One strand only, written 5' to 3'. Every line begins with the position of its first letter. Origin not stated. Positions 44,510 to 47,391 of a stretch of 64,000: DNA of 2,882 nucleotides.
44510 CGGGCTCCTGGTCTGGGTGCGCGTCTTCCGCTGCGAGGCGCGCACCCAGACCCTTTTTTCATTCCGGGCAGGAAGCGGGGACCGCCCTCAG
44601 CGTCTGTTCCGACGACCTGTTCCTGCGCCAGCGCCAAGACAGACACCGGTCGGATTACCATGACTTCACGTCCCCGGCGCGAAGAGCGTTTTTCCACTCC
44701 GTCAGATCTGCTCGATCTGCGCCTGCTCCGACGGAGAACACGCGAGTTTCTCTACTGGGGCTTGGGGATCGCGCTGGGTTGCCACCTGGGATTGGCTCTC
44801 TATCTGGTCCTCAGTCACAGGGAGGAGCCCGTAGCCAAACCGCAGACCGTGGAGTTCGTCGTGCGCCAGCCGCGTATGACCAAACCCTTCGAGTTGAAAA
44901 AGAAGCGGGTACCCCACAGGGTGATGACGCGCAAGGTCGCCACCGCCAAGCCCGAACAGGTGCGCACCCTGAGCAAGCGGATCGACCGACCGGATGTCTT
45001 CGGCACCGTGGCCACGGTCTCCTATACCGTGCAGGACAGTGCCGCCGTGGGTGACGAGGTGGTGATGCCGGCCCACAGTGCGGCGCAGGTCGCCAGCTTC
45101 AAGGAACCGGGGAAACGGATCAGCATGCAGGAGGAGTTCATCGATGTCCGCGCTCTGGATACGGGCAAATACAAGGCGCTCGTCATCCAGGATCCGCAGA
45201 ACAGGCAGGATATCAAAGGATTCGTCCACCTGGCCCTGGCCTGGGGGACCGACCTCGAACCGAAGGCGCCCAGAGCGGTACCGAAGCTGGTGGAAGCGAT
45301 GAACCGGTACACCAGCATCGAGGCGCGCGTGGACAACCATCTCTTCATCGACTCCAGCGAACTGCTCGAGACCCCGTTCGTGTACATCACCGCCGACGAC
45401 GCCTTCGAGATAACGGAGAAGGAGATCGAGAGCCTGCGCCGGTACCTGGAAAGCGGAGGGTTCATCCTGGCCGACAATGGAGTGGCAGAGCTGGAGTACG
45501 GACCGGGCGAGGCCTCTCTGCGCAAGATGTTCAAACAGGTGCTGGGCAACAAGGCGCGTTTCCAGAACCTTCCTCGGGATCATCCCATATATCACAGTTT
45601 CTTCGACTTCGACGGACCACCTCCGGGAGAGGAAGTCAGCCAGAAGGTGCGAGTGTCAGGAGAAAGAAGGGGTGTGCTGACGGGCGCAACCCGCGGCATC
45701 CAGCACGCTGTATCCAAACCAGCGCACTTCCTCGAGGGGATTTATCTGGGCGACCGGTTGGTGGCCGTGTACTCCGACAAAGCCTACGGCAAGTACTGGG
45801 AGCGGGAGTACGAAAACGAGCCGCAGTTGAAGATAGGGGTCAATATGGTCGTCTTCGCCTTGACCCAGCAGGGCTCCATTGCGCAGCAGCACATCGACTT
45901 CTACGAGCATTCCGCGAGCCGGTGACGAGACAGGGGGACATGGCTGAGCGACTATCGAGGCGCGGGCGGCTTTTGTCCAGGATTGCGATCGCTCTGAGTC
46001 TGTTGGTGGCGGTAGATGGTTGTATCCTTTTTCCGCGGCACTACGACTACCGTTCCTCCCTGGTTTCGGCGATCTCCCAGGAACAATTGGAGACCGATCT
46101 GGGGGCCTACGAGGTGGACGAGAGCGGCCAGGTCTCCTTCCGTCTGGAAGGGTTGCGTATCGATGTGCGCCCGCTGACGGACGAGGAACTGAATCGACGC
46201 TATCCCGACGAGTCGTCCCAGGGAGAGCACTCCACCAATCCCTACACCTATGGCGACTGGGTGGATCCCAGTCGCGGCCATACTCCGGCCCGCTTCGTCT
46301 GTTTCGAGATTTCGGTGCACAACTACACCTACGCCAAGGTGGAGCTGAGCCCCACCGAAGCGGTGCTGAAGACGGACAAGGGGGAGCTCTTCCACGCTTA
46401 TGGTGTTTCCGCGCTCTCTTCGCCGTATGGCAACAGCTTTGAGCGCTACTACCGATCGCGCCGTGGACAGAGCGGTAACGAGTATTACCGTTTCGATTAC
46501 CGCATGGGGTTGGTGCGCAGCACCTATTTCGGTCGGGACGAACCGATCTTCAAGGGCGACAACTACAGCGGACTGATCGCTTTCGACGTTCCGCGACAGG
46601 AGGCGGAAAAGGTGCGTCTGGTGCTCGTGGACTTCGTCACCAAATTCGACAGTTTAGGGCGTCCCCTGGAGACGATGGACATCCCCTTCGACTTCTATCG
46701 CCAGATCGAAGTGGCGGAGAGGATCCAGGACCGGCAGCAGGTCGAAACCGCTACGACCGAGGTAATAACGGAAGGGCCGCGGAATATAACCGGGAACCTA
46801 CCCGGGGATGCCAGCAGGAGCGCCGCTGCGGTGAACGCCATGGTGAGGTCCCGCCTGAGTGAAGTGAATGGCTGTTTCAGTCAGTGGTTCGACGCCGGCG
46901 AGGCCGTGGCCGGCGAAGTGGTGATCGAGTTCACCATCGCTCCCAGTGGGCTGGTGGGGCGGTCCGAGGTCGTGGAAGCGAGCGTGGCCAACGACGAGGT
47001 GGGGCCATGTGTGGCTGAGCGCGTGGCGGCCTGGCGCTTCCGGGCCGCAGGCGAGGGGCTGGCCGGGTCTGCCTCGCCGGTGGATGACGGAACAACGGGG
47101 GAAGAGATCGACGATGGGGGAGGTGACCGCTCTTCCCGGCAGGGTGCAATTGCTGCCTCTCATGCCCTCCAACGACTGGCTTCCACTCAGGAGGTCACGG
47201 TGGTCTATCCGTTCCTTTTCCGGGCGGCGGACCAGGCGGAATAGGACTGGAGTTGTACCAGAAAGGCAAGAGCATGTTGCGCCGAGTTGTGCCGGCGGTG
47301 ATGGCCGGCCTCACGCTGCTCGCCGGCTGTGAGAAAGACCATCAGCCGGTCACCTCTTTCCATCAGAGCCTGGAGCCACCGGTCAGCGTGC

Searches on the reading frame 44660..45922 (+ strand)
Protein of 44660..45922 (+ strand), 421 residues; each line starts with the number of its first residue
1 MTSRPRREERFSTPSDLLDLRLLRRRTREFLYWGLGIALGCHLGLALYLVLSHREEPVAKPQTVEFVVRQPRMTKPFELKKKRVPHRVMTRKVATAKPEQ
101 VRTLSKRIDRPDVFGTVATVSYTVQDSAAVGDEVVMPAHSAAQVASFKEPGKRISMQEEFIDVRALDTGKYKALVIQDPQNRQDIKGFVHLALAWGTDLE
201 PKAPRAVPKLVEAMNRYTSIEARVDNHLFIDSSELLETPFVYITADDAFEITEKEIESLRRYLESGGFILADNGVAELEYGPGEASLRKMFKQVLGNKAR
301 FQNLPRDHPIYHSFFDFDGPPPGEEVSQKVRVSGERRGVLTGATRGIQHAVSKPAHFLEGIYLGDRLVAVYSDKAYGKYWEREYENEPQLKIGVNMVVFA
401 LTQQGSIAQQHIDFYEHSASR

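Call 7: search_protein_families(library=pfam, proteins=[window:44660-45922:+], max_evalue=0.01)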
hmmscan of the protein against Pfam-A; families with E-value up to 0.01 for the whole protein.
window:44660-45922:+ (421 aa): 1 family
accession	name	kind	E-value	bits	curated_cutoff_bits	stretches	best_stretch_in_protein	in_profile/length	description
PF13709.12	DUF4159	-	8.5e-35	120.5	25.9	1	196-401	9-202/202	Domain of unknown function (DUF4159)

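Call 38: search_protein_families(library=ncbifam, proteins=[window:44660-45922:+], max_evalue=1)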
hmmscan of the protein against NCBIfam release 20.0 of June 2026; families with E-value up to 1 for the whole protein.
window:44660-45922:+ (421 aa): 0 families

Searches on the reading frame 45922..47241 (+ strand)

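Call 7: search_protein_families(library=pfam, proteins=[window:45922-47241:+], max_evalue=0.01)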
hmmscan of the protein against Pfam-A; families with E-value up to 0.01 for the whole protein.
window:45922-47241:+ (440 aa): 0 families

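Call 38: search_protein_families(library=ncbifam, proteins=[window:45922-47241:+], max_evalue=1)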
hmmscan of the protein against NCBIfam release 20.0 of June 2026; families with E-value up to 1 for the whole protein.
window:45922-47241:+ (440 aa): 3 families
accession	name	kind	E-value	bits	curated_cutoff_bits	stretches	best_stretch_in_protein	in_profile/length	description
NF033768.1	myxo_SS_tail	domain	8.6e-17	61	40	1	300-379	2-81/92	AgmX/PglI C-terminal domain-containing protein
NF033760.1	gliding_GltG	equivalog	4.5e-08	32.1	650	1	307-374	562-629/650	adventurous gliding motility protein GltG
TIGR01352.1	tonB_Cterm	subfamily_domain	0.00021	21.6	27.1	1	330-378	13-60/76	TonB family protein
